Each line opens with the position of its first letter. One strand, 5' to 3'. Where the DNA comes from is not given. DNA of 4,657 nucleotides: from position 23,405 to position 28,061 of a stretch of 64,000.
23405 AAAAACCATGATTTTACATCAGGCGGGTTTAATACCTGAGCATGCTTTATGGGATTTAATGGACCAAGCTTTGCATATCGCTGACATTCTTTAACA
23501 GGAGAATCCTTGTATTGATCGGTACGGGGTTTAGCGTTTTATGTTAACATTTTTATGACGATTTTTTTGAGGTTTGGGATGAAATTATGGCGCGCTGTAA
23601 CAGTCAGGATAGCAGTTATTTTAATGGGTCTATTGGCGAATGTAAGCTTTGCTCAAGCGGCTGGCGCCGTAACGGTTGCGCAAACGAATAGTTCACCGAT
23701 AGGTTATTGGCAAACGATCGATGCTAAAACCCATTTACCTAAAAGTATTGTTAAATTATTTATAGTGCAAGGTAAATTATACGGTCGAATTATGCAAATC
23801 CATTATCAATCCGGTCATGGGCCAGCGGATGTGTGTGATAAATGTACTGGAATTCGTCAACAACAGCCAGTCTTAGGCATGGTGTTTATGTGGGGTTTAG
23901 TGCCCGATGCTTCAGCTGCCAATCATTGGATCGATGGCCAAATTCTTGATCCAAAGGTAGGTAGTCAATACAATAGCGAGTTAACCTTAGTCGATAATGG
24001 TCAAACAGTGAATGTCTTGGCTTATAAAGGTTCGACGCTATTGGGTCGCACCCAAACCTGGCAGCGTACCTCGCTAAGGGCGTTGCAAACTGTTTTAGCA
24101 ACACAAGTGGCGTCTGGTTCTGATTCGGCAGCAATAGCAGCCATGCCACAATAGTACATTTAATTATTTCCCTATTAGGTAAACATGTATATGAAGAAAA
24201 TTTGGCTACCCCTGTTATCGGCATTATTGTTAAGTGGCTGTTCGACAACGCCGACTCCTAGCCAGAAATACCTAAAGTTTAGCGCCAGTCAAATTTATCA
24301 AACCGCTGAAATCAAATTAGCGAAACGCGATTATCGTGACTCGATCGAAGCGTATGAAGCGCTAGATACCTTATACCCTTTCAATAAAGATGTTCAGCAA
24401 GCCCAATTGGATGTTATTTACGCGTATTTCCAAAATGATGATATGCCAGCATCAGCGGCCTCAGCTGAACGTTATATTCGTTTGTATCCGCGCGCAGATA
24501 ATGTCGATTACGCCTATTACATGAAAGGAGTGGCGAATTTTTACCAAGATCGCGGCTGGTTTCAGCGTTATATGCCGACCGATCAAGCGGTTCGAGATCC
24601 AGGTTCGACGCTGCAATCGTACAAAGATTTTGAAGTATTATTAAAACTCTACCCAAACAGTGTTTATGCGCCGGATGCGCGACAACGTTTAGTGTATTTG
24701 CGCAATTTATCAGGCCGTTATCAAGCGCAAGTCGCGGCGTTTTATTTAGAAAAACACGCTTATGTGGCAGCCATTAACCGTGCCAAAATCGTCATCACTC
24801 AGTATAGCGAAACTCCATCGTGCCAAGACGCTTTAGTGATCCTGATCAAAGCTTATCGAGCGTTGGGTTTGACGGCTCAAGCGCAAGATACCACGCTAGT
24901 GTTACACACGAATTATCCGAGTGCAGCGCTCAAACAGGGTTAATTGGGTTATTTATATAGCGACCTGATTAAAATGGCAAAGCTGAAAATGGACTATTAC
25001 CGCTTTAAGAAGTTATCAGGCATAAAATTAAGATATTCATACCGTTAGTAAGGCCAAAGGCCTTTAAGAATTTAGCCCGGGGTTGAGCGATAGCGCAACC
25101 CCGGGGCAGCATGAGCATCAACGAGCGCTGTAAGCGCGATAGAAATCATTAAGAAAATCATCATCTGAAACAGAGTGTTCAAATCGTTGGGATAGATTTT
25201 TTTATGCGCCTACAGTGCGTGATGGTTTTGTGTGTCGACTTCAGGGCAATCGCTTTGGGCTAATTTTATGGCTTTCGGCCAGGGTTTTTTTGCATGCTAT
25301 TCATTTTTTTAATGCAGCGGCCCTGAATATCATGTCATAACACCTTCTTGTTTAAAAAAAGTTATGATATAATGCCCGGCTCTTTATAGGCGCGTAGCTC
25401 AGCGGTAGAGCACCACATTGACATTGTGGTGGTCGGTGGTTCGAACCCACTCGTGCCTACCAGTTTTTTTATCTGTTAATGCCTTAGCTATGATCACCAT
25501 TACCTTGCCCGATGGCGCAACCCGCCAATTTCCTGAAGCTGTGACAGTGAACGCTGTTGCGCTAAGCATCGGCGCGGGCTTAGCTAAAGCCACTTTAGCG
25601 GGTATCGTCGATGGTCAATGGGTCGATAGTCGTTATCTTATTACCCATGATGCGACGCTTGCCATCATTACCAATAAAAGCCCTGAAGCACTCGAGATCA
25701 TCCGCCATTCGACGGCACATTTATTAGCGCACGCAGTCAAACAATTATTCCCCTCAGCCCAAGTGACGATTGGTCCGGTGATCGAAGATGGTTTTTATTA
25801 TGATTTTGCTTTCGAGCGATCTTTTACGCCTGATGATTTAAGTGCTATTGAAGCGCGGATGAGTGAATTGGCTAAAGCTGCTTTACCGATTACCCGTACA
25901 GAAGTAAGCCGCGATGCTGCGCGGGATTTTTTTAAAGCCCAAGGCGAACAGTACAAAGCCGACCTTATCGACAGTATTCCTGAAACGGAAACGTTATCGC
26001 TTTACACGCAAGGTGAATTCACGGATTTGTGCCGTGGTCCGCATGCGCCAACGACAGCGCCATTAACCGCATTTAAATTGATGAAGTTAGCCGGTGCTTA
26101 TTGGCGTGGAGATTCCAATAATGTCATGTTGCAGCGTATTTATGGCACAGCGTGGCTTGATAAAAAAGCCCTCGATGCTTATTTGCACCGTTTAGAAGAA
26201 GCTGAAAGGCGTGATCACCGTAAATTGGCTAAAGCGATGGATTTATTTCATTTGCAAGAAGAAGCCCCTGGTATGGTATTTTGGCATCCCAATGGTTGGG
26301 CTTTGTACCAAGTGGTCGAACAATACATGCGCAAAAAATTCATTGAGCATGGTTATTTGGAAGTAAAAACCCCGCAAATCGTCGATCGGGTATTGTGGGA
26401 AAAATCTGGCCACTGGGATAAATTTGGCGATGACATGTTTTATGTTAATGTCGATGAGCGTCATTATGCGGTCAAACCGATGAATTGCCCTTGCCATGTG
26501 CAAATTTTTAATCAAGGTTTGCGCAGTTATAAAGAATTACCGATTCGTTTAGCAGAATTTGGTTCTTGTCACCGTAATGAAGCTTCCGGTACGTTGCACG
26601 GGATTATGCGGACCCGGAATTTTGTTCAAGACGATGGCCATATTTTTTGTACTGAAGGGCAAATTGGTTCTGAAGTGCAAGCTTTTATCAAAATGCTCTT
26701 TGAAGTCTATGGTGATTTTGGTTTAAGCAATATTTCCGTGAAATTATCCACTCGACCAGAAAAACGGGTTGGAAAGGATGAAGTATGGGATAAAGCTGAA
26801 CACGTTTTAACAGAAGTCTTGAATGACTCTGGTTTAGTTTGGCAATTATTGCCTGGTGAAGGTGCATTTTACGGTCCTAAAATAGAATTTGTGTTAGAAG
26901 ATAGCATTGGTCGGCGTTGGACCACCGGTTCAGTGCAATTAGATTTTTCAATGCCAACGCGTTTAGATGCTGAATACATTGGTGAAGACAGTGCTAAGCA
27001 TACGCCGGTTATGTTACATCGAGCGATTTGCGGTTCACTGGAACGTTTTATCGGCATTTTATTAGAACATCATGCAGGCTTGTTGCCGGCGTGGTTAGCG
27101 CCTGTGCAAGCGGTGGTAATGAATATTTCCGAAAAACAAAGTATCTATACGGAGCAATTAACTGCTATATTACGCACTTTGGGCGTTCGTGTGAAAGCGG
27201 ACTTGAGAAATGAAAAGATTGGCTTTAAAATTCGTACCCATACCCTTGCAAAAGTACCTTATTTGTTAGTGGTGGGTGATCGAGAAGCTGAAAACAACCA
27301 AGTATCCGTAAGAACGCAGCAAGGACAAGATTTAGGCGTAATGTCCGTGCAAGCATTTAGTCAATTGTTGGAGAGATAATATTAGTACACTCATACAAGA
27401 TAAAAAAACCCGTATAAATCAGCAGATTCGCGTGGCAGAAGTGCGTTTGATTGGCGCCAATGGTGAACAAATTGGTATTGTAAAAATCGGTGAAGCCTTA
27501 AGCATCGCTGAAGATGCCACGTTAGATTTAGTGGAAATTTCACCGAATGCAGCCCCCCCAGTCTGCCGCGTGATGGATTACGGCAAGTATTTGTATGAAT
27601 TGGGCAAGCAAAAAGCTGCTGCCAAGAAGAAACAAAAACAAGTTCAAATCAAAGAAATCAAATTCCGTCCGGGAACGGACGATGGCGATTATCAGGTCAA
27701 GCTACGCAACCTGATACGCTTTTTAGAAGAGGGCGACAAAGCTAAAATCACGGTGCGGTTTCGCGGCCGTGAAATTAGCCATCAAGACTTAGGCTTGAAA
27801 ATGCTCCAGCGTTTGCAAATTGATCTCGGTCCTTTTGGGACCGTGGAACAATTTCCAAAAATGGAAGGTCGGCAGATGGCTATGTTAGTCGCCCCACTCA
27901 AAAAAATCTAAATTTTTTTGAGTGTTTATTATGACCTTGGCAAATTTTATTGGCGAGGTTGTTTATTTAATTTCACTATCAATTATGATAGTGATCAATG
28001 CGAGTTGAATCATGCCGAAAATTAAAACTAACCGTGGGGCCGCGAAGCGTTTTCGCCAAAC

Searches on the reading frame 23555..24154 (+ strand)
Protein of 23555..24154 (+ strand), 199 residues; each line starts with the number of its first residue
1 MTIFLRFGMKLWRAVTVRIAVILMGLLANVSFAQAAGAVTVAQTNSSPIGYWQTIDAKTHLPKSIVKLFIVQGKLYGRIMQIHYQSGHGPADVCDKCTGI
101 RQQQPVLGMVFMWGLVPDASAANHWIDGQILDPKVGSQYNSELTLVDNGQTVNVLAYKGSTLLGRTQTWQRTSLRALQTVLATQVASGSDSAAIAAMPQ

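Call 54: search_protein_families(library=pfam, proteins=[window:23555-24154:+], max_evalue=0.001)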
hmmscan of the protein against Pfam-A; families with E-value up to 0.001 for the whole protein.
window:23555-24154:+ (199 aa): 1 family
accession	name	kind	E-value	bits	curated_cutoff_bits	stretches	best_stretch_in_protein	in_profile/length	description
PF09917.15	DUF2147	-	1.9e-21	77.2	27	1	50-171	1-112/112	Uncharacterized protein conserved in bacteria (DUF2147)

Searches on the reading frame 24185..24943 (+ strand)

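Call 54: search_protein_families(library=pfam, proteins=[window:24185-24943:+], max_evalue=0.001)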
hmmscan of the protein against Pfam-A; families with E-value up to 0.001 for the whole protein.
window:24185-24943:+ (252 aa): 4 families
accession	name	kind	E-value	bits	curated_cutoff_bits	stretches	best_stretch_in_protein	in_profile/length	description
PF13525.12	YfiO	-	4.8e-61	206.5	25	1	33-236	4-200/203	Outer membrane lipoprotein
PF13512.12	TPR_18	-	2.2e-39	135.4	21.9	1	33-169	9-145/145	Tetratricopeptide repeat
PF13174.12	TPR_6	-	5.7e-06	27.1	26.3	0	215-246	1-32/33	Tetratricopeptide repeat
PF13432.12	TPR_16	-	2.8e-05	24.9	32.7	0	39-103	2-63/65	Tetratricopeptide repeat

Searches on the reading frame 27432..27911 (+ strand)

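Call 54: search_protein_families(library=pfam, proteins=[window:27432-27911:+], max_evalue=0.001)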
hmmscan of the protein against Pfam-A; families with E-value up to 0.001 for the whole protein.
window:27432-27911:+ (159 aa): 2 families
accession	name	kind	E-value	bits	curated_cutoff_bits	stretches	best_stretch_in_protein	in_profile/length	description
PF00707.27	IF3_C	-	4.1e-34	116.8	34.8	1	71-155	1-85/86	Translation initiation factor IF-3, C-terminal domain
PF05198.21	IF3_N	-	8e-27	93.7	26.9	1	2-62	8-68/70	Translation initiation factor IF-3, N-terminal domain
